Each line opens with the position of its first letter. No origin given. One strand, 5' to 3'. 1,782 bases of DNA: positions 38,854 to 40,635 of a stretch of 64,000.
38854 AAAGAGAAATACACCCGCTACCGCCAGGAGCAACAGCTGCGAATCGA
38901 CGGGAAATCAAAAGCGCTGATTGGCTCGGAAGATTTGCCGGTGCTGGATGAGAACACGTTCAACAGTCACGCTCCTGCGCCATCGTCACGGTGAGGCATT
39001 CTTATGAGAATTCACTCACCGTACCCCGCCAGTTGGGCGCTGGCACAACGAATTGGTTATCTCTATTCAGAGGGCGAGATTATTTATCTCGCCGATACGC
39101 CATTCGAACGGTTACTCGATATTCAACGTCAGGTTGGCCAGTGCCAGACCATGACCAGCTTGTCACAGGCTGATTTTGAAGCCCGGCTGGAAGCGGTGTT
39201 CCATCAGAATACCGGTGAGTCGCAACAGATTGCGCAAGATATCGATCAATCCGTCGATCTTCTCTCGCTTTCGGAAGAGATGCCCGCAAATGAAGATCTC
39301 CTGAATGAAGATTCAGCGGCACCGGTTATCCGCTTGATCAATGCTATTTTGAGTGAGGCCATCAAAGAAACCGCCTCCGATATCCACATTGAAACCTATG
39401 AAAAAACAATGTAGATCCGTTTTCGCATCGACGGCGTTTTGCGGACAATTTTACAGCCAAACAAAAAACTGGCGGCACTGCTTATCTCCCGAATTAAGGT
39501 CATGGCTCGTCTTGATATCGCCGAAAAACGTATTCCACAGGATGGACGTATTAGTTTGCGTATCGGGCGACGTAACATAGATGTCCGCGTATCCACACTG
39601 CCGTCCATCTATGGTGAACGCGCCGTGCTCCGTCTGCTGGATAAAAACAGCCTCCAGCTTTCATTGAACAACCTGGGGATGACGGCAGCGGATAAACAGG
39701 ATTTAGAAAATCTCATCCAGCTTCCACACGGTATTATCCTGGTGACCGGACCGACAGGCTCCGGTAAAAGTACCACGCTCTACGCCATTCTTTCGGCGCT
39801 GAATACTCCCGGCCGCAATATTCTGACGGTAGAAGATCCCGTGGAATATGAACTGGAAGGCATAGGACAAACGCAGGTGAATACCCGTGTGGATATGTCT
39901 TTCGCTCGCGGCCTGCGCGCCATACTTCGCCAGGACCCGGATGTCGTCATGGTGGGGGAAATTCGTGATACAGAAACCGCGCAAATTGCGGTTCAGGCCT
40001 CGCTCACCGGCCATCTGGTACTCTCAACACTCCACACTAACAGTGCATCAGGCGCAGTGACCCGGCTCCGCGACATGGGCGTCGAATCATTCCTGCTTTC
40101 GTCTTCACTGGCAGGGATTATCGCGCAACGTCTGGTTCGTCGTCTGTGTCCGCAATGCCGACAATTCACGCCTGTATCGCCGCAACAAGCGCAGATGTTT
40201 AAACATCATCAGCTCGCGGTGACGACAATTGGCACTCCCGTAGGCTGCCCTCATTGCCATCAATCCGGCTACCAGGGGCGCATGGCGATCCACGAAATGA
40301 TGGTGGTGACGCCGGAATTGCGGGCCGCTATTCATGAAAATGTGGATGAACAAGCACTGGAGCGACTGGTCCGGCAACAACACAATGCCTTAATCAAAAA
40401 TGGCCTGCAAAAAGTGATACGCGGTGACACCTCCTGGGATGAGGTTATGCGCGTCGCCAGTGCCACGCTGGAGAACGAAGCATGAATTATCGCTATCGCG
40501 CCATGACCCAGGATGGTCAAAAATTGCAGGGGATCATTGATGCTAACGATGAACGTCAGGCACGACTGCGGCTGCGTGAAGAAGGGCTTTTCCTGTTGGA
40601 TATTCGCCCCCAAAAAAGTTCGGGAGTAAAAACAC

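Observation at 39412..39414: In-frame TAG stop splits the type II secretion ATPase gene gspE before its Walker A box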

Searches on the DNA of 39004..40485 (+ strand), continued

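Call 38: get_annotated_region(hit=H108, flank=7600)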
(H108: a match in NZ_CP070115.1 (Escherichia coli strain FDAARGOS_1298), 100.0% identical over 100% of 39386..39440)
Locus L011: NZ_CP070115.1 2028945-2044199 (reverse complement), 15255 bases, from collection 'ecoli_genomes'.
description: Escherichia coli strain FDAARGOS_1298 chromosome, complete genome
organism: Escherichia coli strain FDAARGOS_1298 (NCBI taxid 562)
replicon: chromosome; assembly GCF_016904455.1
host: Homo sapiens; source: missing; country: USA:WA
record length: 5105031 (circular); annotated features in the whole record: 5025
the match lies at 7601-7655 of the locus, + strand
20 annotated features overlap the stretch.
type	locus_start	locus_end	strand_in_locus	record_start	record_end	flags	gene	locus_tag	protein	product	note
CDS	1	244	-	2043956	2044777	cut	rplB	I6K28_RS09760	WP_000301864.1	50S ribosomal protein L2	-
CDS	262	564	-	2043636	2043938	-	rplW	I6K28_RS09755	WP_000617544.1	50S ribosomal protein L23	-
CDS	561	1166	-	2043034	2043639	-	rplD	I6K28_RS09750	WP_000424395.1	50S ribosomal protein L4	-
CDS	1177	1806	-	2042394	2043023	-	rplC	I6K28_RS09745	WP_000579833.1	50S ribosomal protein L3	-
CDS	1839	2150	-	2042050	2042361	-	rpsJ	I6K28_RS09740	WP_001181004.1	30S ribosomal protein S10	-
CDS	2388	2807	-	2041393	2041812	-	gspB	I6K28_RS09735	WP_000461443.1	putative general secretion pathway protein GspB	-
CDS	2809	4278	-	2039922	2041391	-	gspA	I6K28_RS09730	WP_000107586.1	type II secretion system protein GspA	-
CDS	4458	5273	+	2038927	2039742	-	gspC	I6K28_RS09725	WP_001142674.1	type II secretion system protein GspC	-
CDS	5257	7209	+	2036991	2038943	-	gspD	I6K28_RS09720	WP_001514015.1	type II secretion system secretin GspD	-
CDS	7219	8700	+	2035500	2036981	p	gspE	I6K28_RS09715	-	type II secretion system ATPase GspE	internal stop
CDS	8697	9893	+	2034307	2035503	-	gspF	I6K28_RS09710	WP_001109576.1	type II secretion system inner membrane protein GspF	-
CDS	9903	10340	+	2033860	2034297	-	gspG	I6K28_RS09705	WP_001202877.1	type II secretion system major pseudopilin GspG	-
CDS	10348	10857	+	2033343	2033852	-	gspH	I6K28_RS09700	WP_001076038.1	type II secretion system minor pseudopilin GspH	-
CDS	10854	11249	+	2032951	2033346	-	gspI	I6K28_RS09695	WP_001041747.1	type II secretion system minor pseudopilin GspI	-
CDS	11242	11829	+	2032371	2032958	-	gspJ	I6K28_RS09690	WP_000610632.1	type II secretion system minor pseudopilin GspJ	-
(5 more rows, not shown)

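Call 39: get_annotated_region(hit=H113, flank=7600)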
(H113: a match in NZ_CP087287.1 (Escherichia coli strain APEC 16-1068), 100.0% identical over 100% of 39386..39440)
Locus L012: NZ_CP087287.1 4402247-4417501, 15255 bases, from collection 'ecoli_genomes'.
description: Escherichia coli strain APEC 16-1068 chromosome, complete genome
organism: Escherichia coli strain APEC 16-1068 (NCBI taxid 562)
replicon: chromosome; assembly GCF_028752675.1
host: chicken; source: Tissue; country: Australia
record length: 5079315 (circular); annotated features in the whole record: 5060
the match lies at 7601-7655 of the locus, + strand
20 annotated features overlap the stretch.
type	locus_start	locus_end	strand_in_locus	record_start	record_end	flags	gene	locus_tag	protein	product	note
CDS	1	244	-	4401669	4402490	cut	rplB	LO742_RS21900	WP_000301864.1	50S ribosomal protein L2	-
CDS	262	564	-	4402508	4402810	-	rplW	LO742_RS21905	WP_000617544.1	50S ribosomal protein L23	-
CDS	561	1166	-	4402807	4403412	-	rplD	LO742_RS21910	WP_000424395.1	50S ribosomal protein L4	-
CDS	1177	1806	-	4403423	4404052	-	rplC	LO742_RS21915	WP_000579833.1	50S ribosomal protein L3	-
CDS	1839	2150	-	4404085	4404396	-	rpsJ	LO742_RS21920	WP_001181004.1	30S ribosomal protein S10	-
CDS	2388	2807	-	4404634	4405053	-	gspB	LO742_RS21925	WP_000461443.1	putative general secretion pathway protein GspB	-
CDS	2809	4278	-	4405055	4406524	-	gspA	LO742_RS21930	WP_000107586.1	type II secretion system protein GspA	-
CDS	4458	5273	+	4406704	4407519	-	gspC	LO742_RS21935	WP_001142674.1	type II secretion system protein GspC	-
CDS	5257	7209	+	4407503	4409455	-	gspD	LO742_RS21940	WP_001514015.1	type II secretion system secretin GspD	-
CDS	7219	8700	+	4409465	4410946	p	gspE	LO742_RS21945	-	type II secretion system ATPase GspE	internal stop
CDS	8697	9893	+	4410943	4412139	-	gspF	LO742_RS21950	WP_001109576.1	type II secretion system inner membrane protein GspF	-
CDS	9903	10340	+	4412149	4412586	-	gspG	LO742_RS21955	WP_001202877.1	type II secretion system major pseudopilin GspG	-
CDS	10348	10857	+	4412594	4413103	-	gspH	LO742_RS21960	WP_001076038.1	type II secretion system minor pseudopilin GspH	-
CDS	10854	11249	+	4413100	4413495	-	gspI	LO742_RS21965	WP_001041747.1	type II secretion system minor pseudopilin GspI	-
CDS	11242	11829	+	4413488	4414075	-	gspJ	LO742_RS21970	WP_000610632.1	type II secretion system minor pseudopilin GspJ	-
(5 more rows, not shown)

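Call 40: get_annotated_region(hit=H117, flank=7600)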
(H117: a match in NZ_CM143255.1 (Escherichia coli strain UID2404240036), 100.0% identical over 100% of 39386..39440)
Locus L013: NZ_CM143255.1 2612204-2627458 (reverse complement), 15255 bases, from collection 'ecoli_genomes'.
description: Escherichia coli strain UID2404240036 chromosome, whole genome shotgun sequence
organism: Escherichia coli strain UID2404240036 (NCBI taxid 562)
replicon: chromosome; assembly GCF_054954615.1
host: Homo sapiens; source: blood; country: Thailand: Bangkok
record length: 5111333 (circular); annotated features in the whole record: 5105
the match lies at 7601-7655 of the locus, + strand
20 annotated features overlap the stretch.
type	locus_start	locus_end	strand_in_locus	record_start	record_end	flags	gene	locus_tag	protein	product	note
CDS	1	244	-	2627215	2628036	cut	rplB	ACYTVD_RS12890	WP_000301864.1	50S ribosomal protein L2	-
CDS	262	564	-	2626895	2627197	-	rplW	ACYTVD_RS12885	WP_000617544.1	50S ribosomal protein L23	-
CDS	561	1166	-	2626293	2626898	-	rplD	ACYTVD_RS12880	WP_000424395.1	50S ribosomal protein L4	-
CDS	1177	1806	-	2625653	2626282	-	rplC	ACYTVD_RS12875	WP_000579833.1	50S ribosomal protein L3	-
CDS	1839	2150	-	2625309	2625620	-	rpsJ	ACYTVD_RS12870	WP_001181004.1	30S ribosomal protein S10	-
CDS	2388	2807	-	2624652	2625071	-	gspB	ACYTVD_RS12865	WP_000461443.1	putative general secretion pathway protein GspB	-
CDS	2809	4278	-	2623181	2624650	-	gspA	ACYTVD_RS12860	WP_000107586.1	type II secretion system protein GspA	-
CDS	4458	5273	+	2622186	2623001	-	gspC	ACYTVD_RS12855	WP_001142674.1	type II secretion system protein GspC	-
CDS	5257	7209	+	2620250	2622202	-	gspD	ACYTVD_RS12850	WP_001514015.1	type II secretion system secretin GspD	-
CDS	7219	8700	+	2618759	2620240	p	gspE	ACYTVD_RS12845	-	type II secretion system ATPase GspE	internal stop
CDS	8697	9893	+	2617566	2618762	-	gspF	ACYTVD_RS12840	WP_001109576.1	type II secretion system inner membrane protein GspF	-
CDS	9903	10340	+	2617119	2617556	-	gspG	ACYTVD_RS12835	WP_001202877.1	type II secretion system major pseudopilin GspG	-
CDS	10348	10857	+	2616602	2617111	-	gspH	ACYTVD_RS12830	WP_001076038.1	type II secretion system minor pseudopilin GspH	-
CDS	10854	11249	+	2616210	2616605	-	gspI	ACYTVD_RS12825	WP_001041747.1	type II secretion system minor pseudopilin GspI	-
CDS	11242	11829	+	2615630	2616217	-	gspJ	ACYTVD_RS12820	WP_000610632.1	type II secretion system minor pseudopilin GspJ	-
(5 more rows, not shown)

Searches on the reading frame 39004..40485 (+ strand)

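Call 28: search_solved_structures(query=L002:1001-2479:+, show_alignments=1)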
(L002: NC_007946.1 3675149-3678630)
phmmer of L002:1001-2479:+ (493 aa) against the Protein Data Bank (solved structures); distinct sequences matched with E-value up to 0.001: 33.
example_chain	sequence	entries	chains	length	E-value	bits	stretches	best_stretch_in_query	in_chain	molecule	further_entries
4pht_A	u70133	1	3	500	3.3e-170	570.2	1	28-485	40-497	General secretory pathway protein E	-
1p9r_A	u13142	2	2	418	2.2e-166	557.6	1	82-485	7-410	General secretion pathway protein E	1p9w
4kss_A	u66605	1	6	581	4.3e-166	556.7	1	85-486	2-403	Type II secretion system protein E, hemolysin-coregulated protein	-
4ksr_A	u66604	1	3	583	4.8e-166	556.5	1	85-486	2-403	Type II secretion system protein E, Hemolysin-coregulated protein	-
3jc8_Ba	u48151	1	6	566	5.2e-113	381.7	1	56-482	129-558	Type IV-A pilus assembly ATPase PilB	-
5zfr_A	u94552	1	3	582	3.6e-110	372.3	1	37-486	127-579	Type IV pilus biogenesis ATPase PilB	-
6olj_C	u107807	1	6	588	1.6e-109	370.2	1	37-486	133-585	Type IV pilus biogenesis ATPase PilB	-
5tsg_B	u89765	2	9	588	3.3e-109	369.2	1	37-486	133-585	Type IV pilus biogenesis ATPase PilB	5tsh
6f8l_G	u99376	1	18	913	9.7e-106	357.7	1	89-483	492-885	Type IV pilus assembly protein PilF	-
5oiu_A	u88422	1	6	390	1.5e-105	357.2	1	109-482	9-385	Type IV pilus assembly protein PilF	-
6ejf_A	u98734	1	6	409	2.1e-105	356.6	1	110-483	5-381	Type IV pilus assembly protein PilF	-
5it5_F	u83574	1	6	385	3.1e-105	356.1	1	110-482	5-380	ATP binding motif-containing protein PilF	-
8dze_A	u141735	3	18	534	4.7e-40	141.3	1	103-477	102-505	BfpD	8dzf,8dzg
3jvu_A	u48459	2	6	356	4.5e-37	131.5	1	114-381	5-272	Twitching mobility protein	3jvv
2ewv_A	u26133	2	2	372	2.3e-33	119.2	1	113-381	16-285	twitching motility protein PilT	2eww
2bh1_X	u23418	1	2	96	1.7e-05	27.4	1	21-80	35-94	GENERAL SECRETION PATHWAY PROTEIN E,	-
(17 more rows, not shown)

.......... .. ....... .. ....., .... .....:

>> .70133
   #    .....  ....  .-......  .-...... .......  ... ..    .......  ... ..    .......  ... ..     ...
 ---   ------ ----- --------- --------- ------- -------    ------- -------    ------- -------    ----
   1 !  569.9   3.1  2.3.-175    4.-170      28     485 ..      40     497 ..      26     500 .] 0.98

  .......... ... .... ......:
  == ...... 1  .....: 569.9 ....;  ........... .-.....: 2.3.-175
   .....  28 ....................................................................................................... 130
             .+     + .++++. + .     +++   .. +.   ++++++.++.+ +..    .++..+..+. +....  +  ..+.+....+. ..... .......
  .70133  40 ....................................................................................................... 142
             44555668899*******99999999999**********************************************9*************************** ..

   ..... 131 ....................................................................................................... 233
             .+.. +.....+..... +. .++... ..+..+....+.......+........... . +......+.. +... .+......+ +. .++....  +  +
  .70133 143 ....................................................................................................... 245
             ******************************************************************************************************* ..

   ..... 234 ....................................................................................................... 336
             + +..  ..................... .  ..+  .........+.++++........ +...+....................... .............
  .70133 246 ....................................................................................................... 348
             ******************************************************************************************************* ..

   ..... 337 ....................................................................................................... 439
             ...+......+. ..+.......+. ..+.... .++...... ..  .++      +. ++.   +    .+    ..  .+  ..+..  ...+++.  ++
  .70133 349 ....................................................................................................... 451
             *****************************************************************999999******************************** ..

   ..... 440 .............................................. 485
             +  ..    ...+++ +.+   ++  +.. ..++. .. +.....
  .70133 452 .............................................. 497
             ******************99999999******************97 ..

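Call 30: profile_search(protein=L002:1001-2479:+)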
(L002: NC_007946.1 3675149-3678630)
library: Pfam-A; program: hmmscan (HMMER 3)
A. the first sequence (493 residues): domains with independent E <= 10: 30; with E <= 0.001: 6
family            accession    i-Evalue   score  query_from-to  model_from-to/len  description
T2SSE             PF00437.27   6.5e-164   545.4     102-483         2-370/370  Type II/IV secretion system protein
AAA_23            PF13476.12      9e-07    30.2     219-300         2-79/201  AAA domain
nSTAND_NTPase5    PF25199.1       8e-05    22.9     243-282        42-82/145  Novel STAND NTPase 5
AAA_29            PF13555.12     0.0002    21.5     241-267        21-47/61  P-loop containing region of AAA domain
GSPE_N1E          PF22341.1     0.00037    21.0      25-66         23-64/64  GSPII protein E, N1E domain
AAA_16            PF13191.12      0.001    20.1     243-290        25-64/167  AAA ATPase domain
AAA_22            PF13401.12     0.0011    19.7     242-283         5-46/130  AAA domain
AAA_30            PF13604.12     0.0068    16.6     233-274         9-50/191  AAA domain
Glyco_transf_4    PF13439.12      0.008    16.7     295-403        55-153/170  Glycosyltransferase Family 4
FtsK_SpoIIIE      PF01580.24      0.019    14.9     236-266        34-63/221  FtsK/SpoIIIE family
nSTAND3           PF20720.3        0.02    15.1     242-281        17-56/155  Novel STAND NTPase 3
ABC_tran          PF00005.33      0.023    15.7     244-281        13-50/137  ABC transporter
AAA_18            PF13238.12      0.024    15.5     245-312         1-67/128  AAA domain
AAA_5             PF07728.20      0.024    15.1     245-337         2-92/139  AAA domain (dynein-related subfamily)
AAA_11            PF13086.12      0.048    13.9     231-274         7-56/257  AAA domain
AAA_14            PF13173.12       0.06    13.8     243-332         3-83/129  AAA domain
Rad17             PF03215.21      0.061    13.7     237-261        40-64/186  Rad17 P-loop domain
Herpes_Helicase   PF02689.20      0.064    11.7     229-267        45-84/808  Helicase
AAA_19            PF13245.12      0.073    13.7     239-270         8-39/134  AAA domain
ATPase_2          PF01637.24       0.17    12.1     234-290        11-68/225  ATPase domain predominantly from Archaea
AAA               PF00004.35        0.2    12.6     245-282         1-35/131  ATPase family associated with various cellular activities (AAA)
NTPase_1          PF03266.21       0.21    11.9     245-272         2-29/168  NTPase
DUF87             PF01935.23       0.21    12.1     246-274        27-56/220  Helicase HerA, central domain
SMC_N             PF02463.25       0.25    11.2     238-266        20-48/220  RecF/RecN/SMC N terminal domain
cobW              PF02492.25       0.28    11.2     244-272         2-29/180  CobW/HypB/UreG, nucleotide-binding domain
